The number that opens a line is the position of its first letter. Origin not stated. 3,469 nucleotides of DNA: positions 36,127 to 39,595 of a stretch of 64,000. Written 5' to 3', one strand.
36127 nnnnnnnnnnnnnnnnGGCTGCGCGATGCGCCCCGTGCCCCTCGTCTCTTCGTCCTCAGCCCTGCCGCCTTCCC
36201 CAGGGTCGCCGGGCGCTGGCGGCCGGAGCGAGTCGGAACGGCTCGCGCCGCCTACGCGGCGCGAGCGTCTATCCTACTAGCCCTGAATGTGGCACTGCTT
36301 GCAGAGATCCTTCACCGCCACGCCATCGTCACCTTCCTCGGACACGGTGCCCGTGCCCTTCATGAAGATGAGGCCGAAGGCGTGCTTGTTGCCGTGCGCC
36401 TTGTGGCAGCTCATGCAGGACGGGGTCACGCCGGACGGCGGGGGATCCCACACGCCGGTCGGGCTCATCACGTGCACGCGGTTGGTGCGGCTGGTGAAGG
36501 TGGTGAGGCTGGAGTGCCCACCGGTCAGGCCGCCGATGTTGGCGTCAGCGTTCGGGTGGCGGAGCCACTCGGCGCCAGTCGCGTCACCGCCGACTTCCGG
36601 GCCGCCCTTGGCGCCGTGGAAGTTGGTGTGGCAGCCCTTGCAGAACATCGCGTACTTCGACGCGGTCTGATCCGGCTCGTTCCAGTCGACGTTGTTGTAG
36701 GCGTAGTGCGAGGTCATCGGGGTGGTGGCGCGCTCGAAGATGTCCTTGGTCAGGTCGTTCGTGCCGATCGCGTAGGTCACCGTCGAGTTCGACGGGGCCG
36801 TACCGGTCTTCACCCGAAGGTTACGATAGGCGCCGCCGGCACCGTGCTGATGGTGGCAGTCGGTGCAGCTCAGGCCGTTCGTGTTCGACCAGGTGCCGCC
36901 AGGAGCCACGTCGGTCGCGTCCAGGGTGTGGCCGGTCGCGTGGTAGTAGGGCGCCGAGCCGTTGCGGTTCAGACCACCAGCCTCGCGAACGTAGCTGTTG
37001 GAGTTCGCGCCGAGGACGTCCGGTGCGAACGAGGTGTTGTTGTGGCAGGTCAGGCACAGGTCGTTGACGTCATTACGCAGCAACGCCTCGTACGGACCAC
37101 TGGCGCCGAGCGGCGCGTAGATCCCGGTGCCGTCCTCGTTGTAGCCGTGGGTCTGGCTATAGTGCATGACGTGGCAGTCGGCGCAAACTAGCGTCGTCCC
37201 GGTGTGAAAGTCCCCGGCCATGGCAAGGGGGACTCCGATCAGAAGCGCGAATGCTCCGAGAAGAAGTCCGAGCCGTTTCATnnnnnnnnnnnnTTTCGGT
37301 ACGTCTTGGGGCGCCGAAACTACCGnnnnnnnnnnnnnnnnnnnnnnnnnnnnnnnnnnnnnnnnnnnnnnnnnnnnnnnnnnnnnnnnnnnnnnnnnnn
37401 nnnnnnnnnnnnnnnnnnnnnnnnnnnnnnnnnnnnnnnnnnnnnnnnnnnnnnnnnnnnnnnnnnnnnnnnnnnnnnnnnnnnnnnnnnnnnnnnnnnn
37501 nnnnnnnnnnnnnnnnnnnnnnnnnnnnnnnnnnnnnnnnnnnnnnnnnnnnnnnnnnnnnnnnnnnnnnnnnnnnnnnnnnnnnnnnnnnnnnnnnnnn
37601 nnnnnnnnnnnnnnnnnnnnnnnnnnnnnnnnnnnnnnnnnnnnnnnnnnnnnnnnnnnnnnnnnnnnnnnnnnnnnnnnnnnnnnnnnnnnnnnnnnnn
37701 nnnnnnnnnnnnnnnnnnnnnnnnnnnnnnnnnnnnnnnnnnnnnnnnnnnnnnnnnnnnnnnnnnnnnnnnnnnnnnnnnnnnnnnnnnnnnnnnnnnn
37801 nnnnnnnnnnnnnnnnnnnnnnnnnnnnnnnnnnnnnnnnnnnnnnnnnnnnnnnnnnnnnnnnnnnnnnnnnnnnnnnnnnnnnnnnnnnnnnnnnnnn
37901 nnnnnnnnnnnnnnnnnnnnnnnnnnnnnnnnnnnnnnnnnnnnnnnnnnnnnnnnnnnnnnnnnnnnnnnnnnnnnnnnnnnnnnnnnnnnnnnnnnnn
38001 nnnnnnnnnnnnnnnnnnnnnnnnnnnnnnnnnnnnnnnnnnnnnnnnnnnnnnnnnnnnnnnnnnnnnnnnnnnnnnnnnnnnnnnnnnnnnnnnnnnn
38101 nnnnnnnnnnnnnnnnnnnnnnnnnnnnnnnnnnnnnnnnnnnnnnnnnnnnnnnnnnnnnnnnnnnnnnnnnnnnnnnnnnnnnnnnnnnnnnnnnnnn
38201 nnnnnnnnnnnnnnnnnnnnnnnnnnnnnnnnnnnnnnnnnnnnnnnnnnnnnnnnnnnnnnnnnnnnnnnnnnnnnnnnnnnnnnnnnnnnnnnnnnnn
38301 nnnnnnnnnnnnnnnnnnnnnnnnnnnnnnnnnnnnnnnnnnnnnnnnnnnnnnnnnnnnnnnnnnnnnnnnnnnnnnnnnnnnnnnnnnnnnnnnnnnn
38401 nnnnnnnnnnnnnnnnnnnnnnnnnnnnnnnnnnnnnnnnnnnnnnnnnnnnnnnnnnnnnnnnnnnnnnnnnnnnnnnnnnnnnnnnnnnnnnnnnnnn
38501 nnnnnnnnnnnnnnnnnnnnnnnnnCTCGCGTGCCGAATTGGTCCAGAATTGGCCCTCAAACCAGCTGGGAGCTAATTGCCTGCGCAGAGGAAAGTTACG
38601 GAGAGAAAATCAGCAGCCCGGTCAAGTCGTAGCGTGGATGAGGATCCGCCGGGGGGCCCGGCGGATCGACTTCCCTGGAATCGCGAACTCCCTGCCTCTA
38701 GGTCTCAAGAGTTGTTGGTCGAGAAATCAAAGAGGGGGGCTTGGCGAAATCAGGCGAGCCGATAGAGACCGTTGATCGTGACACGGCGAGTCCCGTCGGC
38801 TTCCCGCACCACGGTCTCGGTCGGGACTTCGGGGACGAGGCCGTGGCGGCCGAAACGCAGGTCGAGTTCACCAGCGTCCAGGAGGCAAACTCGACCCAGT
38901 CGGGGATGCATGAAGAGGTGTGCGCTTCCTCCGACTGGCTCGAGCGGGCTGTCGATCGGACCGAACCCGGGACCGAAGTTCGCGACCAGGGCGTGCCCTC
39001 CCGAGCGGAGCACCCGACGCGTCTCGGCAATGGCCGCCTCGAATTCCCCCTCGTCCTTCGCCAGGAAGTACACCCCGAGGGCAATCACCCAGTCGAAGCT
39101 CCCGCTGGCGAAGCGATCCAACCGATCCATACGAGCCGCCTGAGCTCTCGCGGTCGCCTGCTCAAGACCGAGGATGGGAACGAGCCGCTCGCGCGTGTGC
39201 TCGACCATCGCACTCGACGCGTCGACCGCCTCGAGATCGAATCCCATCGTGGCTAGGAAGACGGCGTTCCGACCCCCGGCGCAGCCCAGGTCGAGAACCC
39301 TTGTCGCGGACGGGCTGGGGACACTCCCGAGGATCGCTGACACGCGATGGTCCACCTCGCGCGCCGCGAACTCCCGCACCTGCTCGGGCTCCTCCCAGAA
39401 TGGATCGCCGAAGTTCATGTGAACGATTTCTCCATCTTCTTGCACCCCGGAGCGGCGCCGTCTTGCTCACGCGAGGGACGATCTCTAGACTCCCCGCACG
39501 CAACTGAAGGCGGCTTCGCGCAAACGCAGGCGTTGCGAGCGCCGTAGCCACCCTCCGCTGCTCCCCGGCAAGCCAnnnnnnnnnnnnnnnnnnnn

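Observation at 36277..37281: OmcS-like hexaheme cytochrome retaining the CxxCH-x-M-H motif, outside Geobacter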

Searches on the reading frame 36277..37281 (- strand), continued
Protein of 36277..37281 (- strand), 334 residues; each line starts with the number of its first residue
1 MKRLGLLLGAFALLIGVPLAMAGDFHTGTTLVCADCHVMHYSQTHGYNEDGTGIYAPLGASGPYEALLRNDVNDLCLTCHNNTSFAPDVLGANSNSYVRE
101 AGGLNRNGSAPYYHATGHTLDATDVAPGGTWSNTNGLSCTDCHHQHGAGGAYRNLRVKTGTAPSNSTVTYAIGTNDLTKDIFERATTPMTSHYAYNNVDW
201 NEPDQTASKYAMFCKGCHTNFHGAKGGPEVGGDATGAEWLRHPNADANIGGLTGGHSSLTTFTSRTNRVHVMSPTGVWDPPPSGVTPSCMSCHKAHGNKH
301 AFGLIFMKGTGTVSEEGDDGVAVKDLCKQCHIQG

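Call 51: search_protein_representatives(alignment_id=A1)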
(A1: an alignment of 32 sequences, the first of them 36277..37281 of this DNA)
Query: 32 sequences, 340 profile positions. Proteins with E-value up to 0.001 (for the whole library): 1053; up to 1e-10: 486; up to 1e-30: 207. The best 150 are listed.
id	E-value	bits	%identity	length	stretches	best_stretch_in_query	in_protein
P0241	4.7e-130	450.2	-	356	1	2-340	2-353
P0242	4.4e-126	437.1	-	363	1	1-340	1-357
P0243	3.6e-125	434.1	-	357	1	7-340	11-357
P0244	8.0e-123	426.4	-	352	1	1-340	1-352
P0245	8.0e-121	419.8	-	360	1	3-340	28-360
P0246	6.2e-117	407.1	-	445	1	1-340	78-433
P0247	4.3e-116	404.3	-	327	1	2-337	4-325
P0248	3.9e-114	397.9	-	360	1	1-340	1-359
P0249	2.7e-112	391.8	-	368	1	5-340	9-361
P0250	6.5e-112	390.5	-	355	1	5-340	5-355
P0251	6.9e-112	390.5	-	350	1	1-340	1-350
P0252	6.7e-111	387.2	-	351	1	5-339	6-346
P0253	6.5e-110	384.0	-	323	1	3-340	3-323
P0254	7.9e-109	380.4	-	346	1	6-340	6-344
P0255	1.9e-106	372.6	-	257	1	72-340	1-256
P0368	4.6e-46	174.0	-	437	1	6-338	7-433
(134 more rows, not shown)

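Call 64: predict_structure(alignment_id=A3)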
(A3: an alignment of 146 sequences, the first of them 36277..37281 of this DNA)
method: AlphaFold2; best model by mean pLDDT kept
length: 334 residues; sequences in the alignment: 146
mean_pLDDT: 93.2   pTM: 0.88
mean pLDDT of the five models: 93.2, 91.9, 91.8, 91.4, 90.9
residues with pLDDT >= 90: 272; 70-90: 53; 50-70: 9; < 50: 0
segments of 3 or more residues with pLDDT < 50: none
pLDDT, mean of each block of 10 residues (from residue 1): 82 72 78 93 93 90 96 97 96 97 97 98 95 95 90 95 95 98 96 98 96 95 90 85 93 88 98 98 96 98 98 98 97 86
secondary structure, 60 per line:
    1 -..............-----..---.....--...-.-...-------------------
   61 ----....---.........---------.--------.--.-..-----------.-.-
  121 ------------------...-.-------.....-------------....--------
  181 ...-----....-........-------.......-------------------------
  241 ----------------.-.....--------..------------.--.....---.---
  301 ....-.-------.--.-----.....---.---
elements in order: H2-15 H72-80 E169-172 E181-183 H189-192 E198-201 H209-215 H259-263 H289-292 H323-327

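Call 66: fold_search(model_id=the predicted structure, library=pdb)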
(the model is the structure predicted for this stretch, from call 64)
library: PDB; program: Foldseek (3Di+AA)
matches with E <= 10: 4; with E <= 0.001: 1
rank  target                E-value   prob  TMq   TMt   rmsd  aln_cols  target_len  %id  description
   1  6ef8_A                1.2e-06  1.00  0.49  0.41  10.1       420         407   17  Cryo-EM of the OmcS nanowires from Geobacter sulfurreducens (released 2019-04-10)
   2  6qvm_A                1.5e+00  0.08  0.15  0.09   8.7       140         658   18  Undecaheme cytochrome from S-layer of Carboxydothermus ferrireducens (released 2020-03-25)
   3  7tfs                  4.1e+00  0.03  0.24  0.35  15.3       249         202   20  Cryo-EM of the OmcE nanowires from Geobacter sulfurreducens (released 2022-05-04)
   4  3jw0_C                9.4e+00  0.01  0.05  0.05  10.4        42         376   12  E2~Ubiquitin-HECT (released 2010-01-12)

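Call 69: search_protein_families(library=ncbifam, proteins=[P0368], max_evalue=0.01)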
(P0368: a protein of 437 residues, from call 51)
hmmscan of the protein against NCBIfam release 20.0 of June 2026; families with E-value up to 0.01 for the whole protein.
P0368 (437 aa): 2 families
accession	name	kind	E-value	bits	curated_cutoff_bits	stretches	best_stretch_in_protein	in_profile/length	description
TIGR01905.1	paired_CXXCH_1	subfamily_domain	4.1e-07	29.8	25.2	0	385-400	9-24/41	doubled CXXCH domain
TIGR03508.1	decahem_SO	subfamily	0.004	16.6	192.2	0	89-182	66-155/258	DmsE family decaheme c-type cytochrome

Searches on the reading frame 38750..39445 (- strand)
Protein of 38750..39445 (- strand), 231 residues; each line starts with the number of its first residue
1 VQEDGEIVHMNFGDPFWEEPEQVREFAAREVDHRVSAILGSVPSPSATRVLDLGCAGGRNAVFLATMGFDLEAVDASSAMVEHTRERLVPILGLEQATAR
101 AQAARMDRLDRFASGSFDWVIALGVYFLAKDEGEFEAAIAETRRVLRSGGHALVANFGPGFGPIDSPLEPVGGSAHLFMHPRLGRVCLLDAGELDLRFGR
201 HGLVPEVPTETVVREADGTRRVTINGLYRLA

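Call 35: search_protein_families(library=pfam, proteins=[window:38750-39445:-], max_evalue=0.1)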
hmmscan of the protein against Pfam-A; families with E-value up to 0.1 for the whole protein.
window:38750-39445:- (231 aa): 10 families
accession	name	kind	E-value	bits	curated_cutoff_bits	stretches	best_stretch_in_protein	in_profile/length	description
PF13649.12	Methyltransf_25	-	1.7e-14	54.7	27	1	50-150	1-97/97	Methyltransferase domain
PF08241.18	Methyltransf_11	-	6.9e-12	46.3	21.2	1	51-153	1-94/95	Methyltransferase domain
PF13489.12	Methyltransf_23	-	1.2e-09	38.6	27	1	24-203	2-159/164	Methyltransferase domain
PF13847.12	Methyltransf_31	-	3.5e-09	36.9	27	1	46-157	3-112/145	Methyltransferase domain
PF03848.20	TehB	-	1.8e-08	34.5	20.4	1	40-154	24-132/193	Tellurite resistance protein TehB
PF08242.18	Methyltransf_12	-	6.7e-08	33.6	30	1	51-151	1-97/98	Methyltransferase domain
PF05175.20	MTS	-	8.6e-05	22.7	23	1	26-151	11-135/170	Methyltransferase small domain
PF05401.17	NodS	-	0.001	19.4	24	1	45-151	42-141/201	Nodulation protein S (NodS)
PF05148.21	Methyltransf_8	-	0.035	14.4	27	0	124-156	126-158/219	Hypothetical methyltransferase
PF05724.17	TPMT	-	0.049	13.7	26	1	22-119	13-109/218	Thiopurine S-methyltransferase (TPMT)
